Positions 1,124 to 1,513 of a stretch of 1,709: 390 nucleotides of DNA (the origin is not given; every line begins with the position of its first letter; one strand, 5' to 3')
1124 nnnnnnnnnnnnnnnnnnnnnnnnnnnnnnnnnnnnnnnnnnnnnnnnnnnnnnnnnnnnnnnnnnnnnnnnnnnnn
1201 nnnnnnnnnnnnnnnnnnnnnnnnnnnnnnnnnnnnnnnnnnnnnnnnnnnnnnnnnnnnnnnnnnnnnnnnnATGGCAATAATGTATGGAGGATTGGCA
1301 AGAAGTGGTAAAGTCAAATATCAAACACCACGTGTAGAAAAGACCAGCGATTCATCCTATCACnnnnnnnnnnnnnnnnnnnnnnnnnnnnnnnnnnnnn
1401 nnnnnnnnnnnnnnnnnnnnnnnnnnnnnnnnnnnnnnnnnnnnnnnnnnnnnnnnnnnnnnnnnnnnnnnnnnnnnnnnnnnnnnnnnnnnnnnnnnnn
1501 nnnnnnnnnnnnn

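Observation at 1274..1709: eS30-like N-terminus fused to an unrelated long K/N/E-rich ORF (possible chimeric or exon-shuffled gene)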

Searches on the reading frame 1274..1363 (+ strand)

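Call 7: search_protein_families(library=pfam, proteins=[window:1274-1363:+], max_evalue=10)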
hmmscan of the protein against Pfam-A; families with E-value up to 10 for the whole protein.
seq(30 aa): 1 family
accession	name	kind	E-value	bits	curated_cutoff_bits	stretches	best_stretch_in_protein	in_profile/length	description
PF04758.19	Ribosomal_S30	-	3.7e-07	30.7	27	1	5-24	3-22/58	Ribosomal protein S30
